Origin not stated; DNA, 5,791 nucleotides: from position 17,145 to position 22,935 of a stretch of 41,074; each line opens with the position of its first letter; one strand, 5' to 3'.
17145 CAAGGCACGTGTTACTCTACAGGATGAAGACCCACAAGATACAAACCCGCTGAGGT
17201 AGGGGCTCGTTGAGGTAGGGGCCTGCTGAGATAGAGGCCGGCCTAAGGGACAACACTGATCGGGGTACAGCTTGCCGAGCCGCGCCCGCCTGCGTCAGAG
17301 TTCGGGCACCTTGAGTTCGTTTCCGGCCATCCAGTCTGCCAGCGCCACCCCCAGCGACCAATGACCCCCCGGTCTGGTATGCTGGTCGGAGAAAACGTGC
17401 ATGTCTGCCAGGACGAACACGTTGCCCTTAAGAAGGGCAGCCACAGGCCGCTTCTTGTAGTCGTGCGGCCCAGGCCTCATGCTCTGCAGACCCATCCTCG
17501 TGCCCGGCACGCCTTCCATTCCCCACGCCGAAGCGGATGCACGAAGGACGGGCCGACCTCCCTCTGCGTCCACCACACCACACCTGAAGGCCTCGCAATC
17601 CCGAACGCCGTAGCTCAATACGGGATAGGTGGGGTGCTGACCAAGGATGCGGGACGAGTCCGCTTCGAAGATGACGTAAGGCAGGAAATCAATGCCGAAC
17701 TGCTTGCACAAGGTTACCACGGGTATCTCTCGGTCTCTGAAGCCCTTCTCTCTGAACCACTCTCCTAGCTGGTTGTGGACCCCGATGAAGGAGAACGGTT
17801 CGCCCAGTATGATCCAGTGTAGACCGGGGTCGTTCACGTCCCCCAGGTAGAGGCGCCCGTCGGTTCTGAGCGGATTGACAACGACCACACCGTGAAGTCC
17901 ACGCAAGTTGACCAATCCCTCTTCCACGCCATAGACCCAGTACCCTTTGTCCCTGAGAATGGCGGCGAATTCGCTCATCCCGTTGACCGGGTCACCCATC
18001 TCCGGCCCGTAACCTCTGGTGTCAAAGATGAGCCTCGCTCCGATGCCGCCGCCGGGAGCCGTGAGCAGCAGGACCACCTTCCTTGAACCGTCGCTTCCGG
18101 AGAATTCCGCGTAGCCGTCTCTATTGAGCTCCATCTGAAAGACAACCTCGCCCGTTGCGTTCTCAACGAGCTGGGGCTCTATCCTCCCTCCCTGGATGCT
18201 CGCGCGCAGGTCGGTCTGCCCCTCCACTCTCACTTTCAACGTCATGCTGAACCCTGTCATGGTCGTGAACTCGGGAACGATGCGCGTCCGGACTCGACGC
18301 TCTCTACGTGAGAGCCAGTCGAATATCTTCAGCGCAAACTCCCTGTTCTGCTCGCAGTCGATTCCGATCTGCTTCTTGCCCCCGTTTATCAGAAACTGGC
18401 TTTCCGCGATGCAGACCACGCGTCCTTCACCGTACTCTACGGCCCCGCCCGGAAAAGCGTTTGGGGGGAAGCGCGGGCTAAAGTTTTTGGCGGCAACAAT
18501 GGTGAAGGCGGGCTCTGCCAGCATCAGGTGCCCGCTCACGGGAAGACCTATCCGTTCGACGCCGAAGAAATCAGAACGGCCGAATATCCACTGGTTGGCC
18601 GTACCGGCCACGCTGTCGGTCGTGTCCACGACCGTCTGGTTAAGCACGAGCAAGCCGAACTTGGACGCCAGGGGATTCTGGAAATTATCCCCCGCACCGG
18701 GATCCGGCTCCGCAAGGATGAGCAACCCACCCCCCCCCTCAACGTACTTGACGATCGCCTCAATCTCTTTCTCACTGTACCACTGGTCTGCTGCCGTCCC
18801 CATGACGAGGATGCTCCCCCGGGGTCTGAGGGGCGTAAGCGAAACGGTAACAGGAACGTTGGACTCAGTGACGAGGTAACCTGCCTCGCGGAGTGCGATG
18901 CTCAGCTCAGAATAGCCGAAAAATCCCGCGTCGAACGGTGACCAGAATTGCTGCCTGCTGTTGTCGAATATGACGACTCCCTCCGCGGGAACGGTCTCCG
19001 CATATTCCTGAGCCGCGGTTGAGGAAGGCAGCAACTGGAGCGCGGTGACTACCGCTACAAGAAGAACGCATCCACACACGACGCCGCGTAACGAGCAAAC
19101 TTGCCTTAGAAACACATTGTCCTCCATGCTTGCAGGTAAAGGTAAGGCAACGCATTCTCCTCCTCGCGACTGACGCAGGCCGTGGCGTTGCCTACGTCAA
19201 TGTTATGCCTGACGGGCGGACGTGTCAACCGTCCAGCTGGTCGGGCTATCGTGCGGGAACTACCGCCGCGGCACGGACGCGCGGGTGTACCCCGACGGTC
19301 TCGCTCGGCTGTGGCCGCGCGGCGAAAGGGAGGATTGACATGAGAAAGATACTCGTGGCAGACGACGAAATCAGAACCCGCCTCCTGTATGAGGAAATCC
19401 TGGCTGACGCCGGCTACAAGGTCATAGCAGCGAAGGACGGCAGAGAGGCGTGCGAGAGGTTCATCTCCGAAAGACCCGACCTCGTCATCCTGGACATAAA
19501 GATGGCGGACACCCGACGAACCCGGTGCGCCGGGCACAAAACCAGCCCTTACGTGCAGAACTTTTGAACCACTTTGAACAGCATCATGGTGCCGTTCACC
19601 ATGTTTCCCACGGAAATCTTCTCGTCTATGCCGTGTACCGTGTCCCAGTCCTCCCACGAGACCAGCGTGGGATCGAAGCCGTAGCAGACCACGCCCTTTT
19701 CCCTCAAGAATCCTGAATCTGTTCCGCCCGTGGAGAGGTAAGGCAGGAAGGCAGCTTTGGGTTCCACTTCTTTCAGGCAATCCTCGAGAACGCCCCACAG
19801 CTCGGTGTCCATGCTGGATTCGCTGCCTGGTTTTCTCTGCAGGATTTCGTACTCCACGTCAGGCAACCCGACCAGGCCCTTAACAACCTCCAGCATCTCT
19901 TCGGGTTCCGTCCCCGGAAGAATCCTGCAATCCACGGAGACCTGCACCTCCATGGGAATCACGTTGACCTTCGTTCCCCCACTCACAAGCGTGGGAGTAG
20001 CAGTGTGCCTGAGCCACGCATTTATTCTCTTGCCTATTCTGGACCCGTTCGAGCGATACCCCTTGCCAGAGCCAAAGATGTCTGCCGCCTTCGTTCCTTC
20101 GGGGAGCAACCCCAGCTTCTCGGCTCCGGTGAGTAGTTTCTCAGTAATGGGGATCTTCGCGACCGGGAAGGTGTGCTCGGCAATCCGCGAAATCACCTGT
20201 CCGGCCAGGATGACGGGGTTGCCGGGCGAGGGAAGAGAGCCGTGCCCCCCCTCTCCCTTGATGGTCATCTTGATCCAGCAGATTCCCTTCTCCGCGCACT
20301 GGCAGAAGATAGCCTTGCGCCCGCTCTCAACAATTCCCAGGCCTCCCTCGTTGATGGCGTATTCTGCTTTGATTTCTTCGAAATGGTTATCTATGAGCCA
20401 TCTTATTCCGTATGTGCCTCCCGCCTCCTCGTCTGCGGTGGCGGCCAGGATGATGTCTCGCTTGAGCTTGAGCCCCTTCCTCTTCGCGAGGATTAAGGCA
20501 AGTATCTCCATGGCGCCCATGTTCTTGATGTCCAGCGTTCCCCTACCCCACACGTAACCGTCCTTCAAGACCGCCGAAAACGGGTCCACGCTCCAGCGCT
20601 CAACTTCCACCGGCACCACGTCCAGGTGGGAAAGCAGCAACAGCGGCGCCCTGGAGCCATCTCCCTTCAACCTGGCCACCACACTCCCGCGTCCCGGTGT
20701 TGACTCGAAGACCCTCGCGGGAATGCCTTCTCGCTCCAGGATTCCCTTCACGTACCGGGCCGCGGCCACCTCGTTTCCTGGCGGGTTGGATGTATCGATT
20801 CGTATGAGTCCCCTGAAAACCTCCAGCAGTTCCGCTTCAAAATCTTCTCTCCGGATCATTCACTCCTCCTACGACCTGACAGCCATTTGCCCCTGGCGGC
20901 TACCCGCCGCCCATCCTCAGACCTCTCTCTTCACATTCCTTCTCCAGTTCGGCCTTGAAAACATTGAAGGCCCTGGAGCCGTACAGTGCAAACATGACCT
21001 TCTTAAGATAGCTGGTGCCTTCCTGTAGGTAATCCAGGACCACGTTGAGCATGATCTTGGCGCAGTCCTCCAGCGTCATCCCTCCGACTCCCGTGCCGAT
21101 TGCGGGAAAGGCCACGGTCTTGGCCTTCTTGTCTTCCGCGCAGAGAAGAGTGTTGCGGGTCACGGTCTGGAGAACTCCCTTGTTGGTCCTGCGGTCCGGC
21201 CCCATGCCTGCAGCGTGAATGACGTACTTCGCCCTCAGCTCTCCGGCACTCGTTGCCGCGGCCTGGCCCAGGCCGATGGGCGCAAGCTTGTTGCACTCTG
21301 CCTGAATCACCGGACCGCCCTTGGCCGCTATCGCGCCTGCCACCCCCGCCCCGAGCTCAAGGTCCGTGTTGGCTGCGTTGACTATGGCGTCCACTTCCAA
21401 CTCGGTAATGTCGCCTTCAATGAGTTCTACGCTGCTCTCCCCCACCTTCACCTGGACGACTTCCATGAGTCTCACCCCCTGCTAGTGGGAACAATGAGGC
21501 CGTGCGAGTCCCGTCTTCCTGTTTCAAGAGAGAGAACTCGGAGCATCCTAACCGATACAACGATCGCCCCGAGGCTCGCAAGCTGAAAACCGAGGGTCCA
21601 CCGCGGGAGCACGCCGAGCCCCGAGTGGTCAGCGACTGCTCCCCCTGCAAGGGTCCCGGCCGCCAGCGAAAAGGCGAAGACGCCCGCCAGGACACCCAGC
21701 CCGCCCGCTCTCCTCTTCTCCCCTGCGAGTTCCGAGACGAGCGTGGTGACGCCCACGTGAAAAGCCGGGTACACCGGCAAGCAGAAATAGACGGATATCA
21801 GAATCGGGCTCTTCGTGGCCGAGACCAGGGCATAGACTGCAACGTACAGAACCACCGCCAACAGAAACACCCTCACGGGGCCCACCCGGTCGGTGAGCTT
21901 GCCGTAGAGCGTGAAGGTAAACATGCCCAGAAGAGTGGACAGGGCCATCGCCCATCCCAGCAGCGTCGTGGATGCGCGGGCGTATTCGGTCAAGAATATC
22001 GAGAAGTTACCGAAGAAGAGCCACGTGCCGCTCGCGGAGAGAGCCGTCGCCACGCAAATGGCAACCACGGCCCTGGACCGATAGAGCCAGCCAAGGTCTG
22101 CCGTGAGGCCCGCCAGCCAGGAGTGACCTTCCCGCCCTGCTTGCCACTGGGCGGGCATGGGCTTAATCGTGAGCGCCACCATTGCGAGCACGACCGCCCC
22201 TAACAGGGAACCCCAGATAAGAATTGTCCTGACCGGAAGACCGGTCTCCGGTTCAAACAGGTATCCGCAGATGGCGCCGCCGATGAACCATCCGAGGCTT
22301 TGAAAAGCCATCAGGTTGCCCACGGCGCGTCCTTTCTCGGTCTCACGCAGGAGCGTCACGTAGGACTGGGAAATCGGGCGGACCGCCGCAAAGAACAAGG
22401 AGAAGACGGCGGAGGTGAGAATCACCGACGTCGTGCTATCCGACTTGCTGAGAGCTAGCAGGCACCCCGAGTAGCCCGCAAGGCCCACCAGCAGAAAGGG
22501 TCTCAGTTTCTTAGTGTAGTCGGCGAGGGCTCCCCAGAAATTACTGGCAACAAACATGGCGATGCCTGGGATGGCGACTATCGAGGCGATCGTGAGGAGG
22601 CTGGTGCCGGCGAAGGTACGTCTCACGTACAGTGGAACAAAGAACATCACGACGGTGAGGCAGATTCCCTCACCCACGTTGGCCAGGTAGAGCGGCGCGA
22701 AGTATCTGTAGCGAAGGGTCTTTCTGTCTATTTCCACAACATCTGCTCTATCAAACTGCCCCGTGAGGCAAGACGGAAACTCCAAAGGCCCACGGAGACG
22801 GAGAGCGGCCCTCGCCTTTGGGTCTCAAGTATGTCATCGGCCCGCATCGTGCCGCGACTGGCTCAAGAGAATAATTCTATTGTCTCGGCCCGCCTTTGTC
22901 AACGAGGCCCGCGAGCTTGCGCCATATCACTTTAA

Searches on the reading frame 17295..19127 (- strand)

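Call 3: search_protein_families(library=pfam, proteins=[window:17295-19127:-], max_evalue=0.01)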
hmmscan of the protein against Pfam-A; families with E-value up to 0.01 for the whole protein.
window:17295-19127:- (610 aa): 3 families
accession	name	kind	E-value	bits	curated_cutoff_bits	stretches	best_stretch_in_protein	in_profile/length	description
PF14258.12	DUF4350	-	8.6e-10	39.6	30.4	1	65-267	2-179/181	Domain of unknown function (DUF4350)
PF09822.16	ABC_transp_aux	-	9.8e-05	22.2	34.7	1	116-171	57-124/288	ABC-type uncharacterized transport system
PF23355.1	IFT52_GIFT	-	0.0004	20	27.2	1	103-169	45-111/246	IFT52 GIFT domain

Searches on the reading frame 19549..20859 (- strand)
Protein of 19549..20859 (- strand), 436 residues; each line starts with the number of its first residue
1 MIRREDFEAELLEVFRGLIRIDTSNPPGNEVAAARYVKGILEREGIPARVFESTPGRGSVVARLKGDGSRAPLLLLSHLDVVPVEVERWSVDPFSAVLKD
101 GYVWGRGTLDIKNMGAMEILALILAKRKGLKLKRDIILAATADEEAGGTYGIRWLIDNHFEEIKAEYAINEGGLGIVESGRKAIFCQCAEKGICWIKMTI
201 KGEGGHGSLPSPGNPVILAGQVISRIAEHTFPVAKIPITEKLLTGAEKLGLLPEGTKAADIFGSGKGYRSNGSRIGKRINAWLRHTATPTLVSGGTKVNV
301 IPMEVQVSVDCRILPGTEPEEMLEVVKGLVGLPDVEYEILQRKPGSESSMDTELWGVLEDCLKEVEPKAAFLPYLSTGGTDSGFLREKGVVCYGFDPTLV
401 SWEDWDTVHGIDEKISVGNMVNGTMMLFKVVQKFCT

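Call 3: search_protein_families(library=pfam, proteins=[window:19549-20859:-], max_evalue=0.01)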
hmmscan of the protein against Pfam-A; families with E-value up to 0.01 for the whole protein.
window:19549-20859:- (436 aa): 3 families
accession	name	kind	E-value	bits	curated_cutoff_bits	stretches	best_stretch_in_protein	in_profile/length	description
PF01546.33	Peptidase_M20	-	2.4e-29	103.1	24.6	1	74-432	1-205/206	Peptidase family M20/M25/M40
PF07687.19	M20_dimer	-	5.1e-18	65.4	21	1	189-331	2-100/107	Peptidase dimerisation domain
PF04389.22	Peptidase_M28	-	6.2e-05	23.3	21.3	1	60-172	2-93/193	Peptidase family M28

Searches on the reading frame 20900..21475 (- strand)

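Call 20: search_protein_families(library=pfam, proteins=[window:20900-21475:-], max_evalue=0.001)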
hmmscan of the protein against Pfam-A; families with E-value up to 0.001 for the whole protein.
window:20900-21475:- (191 aa): 1 family
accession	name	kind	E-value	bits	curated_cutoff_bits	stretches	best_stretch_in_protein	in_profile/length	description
PF01661.27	Macro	-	1.9e-30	105.6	22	1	32-142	1-118/118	Macro domain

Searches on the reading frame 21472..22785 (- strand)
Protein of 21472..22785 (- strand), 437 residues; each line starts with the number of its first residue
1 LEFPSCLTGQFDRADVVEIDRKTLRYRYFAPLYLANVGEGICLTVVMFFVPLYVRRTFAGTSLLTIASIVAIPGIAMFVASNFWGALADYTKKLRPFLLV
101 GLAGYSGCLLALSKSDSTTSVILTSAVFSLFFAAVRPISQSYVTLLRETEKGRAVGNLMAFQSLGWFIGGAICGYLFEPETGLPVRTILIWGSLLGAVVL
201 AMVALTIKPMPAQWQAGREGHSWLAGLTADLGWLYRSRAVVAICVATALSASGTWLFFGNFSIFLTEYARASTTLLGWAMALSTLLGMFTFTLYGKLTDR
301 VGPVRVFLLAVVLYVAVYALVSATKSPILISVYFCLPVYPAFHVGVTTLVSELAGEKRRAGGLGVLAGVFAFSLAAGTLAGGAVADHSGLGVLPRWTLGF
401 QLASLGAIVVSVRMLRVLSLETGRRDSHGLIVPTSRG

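Call 20: search_protein_families(library=pfam, proteins=[window:21472-22785:-], max_evalue=0.001)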
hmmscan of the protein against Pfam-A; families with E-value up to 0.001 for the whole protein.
window:21472-22785:- (437 aa): 2 families
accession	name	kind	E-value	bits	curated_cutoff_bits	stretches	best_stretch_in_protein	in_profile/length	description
PF07690.21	MFS_1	-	1.1e-26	94.1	33.4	2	243-415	1-168/347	Major Facilitator Superfamily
PF12832.13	MFS_1_like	-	2.5e-22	79.9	25.2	1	59-390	29-367/373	MFS_1 like family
